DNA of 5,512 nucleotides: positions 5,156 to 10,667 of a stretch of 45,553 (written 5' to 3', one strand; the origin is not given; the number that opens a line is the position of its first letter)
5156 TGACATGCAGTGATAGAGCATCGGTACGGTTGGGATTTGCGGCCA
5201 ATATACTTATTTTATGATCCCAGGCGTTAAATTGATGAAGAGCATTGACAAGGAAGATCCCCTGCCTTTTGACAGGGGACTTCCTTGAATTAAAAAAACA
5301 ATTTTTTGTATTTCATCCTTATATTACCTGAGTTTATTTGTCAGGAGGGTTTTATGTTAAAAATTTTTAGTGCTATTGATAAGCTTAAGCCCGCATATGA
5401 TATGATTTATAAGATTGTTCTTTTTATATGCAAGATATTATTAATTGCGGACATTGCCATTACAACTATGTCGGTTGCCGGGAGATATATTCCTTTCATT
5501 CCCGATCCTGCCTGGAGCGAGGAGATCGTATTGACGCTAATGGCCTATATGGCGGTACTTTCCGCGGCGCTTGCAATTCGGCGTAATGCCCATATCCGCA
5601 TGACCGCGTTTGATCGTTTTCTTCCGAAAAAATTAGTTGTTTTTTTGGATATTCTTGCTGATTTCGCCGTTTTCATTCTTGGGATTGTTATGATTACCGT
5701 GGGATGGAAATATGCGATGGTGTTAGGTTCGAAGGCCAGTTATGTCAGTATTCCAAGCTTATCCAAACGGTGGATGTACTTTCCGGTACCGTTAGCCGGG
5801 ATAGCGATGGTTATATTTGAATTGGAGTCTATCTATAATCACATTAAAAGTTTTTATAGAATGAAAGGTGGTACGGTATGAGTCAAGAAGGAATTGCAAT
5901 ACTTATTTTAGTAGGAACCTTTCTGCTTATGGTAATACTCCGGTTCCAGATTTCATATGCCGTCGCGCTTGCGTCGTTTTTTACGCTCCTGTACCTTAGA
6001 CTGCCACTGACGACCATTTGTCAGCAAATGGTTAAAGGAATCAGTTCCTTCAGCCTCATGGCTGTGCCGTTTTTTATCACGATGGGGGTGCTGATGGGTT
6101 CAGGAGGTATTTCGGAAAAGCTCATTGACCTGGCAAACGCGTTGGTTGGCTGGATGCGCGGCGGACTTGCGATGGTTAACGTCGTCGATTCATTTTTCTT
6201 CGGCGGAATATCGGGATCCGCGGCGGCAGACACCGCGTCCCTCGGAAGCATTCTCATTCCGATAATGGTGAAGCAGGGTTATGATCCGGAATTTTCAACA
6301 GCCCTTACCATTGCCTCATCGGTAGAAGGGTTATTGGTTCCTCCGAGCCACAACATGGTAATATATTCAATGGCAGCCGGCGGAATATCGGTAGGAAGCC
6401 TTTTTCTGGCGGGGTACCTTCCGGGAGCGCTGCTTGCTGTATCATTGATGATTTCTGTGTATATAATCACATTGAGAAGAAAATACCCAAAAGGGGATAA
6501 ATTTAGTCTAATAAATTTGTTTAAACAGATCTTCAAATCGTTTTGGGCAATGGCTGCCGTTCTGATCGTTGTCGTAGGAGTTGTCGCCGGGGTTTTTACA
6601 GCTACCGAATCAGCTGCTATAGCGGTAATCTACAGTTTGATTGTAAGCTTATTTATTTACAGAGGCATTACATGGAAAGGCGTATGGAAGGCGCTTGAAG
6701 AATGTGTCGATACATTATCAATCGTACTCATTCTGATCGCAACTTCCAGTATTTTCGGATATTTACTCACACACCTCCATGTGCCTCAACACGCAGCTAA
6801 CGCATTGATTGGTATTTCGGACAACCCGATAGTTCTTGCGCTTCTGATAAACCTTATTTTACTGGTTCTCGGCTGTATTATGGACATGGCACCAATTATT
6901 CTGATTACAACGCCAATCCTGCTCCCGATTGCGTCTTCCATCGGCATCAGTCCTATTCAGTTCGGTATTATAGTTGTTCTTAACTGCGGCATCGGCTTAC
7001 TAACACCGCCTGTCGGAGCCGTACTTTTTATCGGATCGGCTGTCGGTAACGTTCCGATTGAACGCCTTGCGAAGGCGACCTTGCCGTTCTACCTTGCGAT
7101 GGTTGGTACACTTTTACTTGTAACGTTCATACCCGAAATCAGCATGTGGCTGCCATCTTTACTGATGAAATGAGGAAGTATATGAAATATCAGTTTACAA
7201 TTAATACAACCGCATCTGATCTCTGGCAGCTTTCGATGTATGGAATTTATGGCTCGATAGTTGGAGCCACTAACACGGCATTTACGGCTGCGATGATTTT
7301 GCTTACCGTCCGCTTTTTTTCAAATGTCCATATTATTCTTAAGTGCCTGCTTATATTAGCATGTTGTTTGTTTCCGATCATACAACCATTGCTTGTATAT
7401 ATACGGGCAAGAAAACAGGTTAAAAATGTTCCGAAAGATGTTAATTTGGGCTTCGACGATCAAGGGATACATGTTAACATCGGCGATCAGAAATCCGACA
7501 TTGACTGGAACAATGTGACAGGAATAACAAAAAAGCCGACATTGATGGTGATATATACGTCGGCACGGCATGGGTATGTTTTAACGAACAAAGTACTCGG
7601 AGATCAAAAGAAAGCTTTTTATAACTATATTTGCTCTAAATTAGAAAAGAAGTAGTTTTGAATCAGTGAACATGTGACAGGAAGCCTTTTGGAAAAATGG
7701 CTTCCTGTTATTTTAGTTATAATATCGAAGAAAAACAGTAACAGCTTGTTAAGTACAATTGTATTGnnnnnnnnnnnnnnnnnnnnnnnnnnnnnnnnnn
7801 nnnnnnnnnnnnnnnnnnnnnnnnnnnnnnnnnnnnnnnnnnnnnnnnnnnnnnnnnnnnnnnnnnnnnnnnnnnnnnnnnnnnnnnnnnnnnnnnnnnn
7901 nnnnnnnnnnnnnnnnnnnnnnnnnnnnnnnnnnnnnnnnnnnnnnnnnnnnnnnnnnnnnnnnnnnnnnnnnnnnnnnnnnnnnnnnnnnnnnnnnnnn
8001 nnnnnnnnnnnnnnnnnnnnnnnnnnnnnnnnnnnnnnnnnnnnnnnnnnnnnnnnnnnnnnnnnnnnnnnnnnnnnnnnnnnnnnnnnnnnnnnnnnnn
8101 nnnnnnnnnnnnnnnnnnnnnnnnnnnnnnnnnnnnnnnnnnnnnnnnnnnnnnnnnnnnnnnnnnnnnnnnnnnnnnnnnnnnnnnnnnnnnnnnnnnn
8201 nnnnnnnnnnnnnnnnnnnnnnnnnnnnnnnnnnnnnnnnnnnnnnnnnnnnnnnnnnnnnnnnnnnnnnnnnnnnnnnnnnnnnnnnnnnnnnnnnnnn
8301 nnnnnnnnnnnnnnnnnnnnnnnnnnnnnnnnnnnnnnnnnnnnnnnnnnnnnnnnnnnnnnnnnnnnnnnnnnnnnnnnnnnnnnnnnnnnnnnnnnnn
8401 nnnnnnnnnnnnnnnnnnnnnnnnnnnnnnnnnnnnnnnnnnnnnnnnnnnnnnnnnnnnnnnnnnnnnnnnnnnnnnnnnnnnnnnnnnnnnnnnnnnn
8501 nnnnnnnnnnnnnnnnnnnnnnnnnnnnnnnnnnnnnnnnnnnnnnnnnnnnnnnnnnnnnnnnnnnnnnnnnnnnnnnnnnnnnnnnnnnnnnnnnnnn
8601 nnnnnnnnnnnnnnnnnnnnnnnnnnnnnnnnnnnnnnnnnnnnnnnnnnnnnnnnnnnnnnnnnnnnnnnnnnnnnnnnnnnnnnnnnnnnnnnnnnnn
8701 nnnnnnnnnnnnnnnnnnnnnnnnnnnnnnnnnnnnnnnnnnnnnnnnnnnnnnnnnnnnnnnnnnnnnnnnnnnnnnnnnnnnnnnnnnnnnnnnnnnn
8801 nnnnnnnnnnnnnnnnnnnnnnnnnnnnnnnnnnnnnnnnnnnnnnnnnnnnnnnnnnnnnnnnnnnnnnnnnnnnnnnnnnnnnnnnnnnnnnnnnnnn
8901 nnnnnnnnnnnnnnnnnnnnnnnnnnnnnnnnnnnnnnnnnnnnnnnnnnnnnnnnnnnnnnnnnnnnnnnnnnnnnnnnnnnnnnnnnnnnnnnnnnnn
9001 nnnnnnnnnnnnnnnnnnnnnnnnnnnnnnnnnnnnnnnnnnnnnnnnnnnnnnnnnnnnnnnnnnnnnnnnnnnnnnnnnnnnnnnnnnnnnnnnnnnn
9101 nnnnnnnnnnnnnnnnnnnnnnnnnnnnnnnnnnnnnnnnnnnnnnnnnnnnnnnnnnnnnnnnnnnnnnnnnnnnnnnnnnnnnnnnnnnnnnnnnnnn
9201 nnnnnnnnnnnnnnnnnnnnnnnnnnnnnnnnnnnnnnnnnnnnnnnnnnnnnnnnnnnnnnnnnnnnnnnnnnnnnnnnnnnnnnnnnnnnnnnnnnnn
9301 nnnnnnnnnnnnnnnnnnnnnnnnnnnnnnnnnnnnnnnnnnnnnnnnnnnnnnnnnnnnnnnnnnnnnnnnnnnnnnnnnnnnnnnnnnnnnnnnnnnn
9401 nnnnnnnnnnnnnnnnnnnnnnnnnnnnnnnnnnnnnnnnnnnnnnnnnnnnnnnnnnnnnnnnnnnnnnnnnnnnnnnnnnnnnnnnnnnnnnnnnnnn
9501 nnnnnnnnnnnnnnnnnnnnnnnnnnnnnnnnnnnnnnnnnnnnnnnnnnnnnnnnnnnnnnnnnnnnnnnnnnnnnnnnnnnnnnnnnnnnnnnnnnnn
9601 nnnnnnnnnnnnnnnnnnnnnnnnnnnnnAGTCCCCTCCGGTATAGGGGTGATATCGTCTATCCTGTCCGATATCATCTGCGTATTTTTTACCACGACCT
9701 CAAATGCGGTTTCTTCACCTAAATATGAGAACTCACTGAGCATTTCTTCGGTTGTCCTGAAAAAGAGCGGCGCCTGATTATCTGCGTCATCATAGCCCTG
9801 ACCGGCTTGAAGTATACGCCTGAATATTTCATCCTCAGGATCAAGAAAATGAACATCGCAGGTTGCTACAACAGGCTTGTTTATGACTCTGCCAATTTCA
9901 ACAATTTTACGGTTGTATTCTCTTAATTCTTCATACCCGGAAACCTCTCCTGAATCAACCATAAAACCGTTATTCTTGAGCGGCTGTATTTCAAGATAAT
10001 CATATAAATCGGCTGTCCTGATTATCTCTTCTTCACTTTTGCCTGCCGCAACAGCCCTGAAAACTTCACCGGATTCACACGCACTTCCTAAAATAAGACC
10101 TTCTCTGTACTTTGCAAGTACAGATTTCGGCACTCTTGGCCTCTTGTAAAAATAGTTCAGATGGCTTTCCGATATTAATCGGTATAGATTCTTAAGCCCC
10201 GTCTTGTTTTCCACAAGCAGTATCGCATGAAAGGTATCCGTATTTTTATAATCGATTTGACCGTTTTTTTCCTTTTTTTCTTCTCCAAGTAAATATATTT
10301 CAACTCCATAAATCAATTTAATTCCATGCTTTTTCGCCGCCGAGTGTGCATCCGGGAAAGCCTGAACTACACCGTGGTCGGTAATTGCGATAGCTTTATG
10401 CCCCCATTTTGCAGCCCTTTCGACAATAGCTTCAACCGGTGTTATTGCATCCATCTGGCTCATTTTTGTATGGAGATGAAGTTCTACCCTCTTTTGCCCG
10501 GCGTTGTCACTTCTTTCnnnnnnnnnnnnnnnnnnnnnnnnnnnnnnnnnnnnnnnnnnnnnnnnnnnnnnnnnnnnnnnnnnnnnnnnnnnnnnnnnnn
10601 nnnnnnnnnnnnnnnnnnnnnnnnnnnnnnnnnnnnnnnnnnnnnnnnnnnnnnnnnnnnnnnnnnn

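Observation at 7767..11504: PolC-type replicase with the proofreading exonuclease domain precisely absent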

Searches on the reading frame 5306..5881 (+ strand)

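Call 17: search_protein_families(library=pfam, proteins=[window:5306-5881:+], max_evalue=0.00001)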
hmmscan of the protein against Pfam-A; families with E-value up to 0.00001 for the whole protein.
window:5306-5881:+ (191 aa): 1 family
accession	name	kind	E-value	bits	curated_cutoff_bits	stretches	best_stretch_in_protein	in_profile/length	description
PF04290.18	DctQ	-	1.1e-26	93.7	28.3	1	50-180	2-130/132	Tripartite ATP-independent periplasmic transporters, DctQ component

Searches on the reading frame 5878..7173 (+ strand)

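Call 17: search_protein_families(library=pfam, proteins=[window:5878-7173:+], max_evalue=0.00001)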
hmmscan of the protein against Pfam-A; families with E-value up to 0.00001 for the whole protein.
window:5878-7173:+ (431 aa): 2 families
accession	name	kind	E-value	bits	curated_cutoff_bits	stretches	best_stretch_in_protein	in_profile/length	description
PF06808.19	DctM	-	2.5e-118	395.9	23.8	1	13-421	2-413/413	Tripartite ATP-independent periplasmic transporter, DctM component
PF03600.22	CitMHS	-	6.5e-06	25.9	31.9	0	255-419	28-176/336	Citrate transporter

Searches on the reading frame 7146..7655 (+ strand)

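Call 17: search_protein_families(library=pfam, proteins=[window:7146-7655:+], max_evalue=0.00001)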
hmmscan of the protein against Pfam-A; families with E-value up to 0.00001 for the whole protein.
window:7146-7655:+ (169 aa): 1 family
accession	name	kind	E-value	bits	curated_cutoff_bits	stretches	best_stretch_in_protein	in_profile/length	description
PF14317.12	YcxB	-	2e-08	34.3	23.3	1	103-160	1-59/61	YcxB-like protein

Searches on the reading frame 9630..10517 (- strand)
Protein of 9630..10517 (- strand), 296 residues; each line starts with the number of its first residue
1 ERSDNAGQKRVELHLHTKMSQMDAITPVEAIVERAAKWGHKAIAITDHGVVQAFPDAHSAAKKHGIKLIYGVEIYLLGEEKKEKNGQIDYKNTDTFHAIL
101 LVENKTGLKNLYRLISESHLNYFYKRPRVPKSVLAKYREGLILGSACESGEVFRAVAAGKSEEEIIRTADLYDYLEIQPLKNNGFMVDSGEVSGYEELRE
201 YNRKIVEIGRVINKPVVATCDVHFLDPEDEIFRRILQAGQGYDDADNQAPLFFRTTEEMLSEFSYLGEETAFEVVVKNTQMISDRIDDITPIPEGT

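Call 67: predict_structure(alignment_id=A1)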
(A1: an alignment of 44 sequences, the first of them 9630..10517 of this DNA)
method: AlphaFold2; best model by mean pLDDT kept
length: 296 residues; sequences in the alignment: 44
mean_pLDDT: 91.2   pTM: 0.90
mean pLDDT of the five models: 91.2, 90.0, 90.0, 86.1, 86.0
residues with pLDDT >= 90: 202; 70-90: 88; 50-70: 6; < 50: 0
segments of 3 or more residues with pLDDT < 50: none
pLDDT, mean of each block of 10 residues (from residue 1): 88 89 83 95 89 86 96 92 90 93 95 87 78 96 93 96 97 96 89 95 98 94 88 85 81 94 98 98 95 74
secondary structure, 60 per line:
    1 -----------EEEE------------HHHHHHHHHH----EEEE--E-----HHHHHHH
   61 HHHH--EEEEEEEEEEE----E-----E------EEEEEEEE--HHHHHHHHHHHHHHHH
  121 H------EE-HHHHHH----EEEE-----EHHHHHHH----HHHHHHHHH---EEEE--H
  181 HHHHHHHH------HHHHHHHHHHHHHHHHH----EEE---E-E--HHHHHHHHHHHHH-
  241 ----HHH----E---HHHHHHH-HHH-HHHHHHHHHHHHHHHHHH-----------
elements in order: E12-15 H28-37 E42-45 H54-64 E67-77 E95-102 H105-121 H131-136 E141-144 H151-157 H162-170 E174-177 H180-188 H195-211 E216-218 H227-239 H256-262 H268-285

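Call 72: fold_search(model_id=the predicted structure, library=pdb)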
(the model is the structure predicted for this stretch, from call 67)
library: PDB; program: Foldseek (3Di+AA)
matches with E <= 10: 1715; with E <= 0.001: 30
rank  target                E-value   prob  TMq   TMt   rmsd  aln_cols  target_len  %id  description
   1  3f2c_A                5.1e-31  1.00  0.86  0.26   1.9       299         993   46  DNA Polymerase PolC from Geobacillus kaustophilus complex with DNA, dGTP and Mn (released 2009-01-20)
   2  3f2b_A                2.1e-30  1.00  0.86  0.26   2.0       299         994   46  DNA Polymerase PolC from Geobacillus kaustophilus complex with DNA, dGTP, Mg and Zn (released 2009-01-20)
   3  9qrn_A                3.7e-29  1.00  0.93  0.25   5.2       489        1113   27  DNA polymerase without DNA or inhibitor (released 2025-09-24)
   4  9qrl_A                6.0e-29  1.00  0.93  0.26   5.2       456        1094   29  DNA polymerase with inhibitor #2 (released 2025-09-24)
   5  9qpc_A                1.8e-27  1.00  0.93  0.23   5.2       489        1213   27  DNA polymerase with inhibitor (released 2025-09-24)
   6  7pu7_A                2.1e-19  1.00  0.76  0.22   7.4       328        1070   23  DNA polymerase from M. tuberculosis (released 2022-02-23)
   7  5fkw_A                1.1e-18  1.00  0.73  0.25   4.1       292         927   27  cryo-EM structure of the E. coli replicative DNA polymerase complex bound to DNA (DNA polymerase III alpha, beta, epsi (released 2015-11-25)
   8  2hnh                  1.2e-18  1.00  0.75  0.26   3.9       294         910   27  Crystal structure of the catalytic alpha subunit of E. coli replicative DNA polymerase III (released 2006-09-19)
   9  4jom                  1.4e-18  1.00  0.74  0.25   3.4       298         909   28  Structure of E. coli Pol III 3mPHP mutant (released 2013-05-29)
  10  2hqa                  3.2e-18  1.00  0.77  0.26   3.1       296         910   26  Crystal structure of the catalytic alpha subunit of E. Coli replicative DNA polymerase III (released 2006-09-19)
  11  5fkv_A                3.2e-18  1.00  0.73  0.20   4.1       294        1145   26  cryo-EM structure of the E. coli replicative DNA polymerase complex bound to DNA (DNA polymerase III alpha, beta, epsi (released 2015-11-25)
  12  4gx9_C                8.7e-18  1.00  0.74  0.69   4.0       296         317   26  Crystal structure of a DNA polymerase III alpha-epsilon chimera (released 2013-04-03)
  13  4iqj_C                1.4e-17  1.00  0.78  0.21   3.2       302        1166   25  Structure of PolIIIalpha-Tauc-DNA complex suggests an atomic model of the replisome (released 2013-03-13)
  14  4gx8_B                2.3e-17  1.00  0.74  0.70   3.9       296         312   27  Crystal structure of a DNA polymerase III alpha-epsilon chimera (released 2013-04-03)
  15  4iqj_B                6.3e-17  1.00  0.77  0.21   3.3       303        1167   26  Structure of PolIIIalpha-Tauc-DNA complex suggests an atomic model of the replisome (released 2013-03-13)
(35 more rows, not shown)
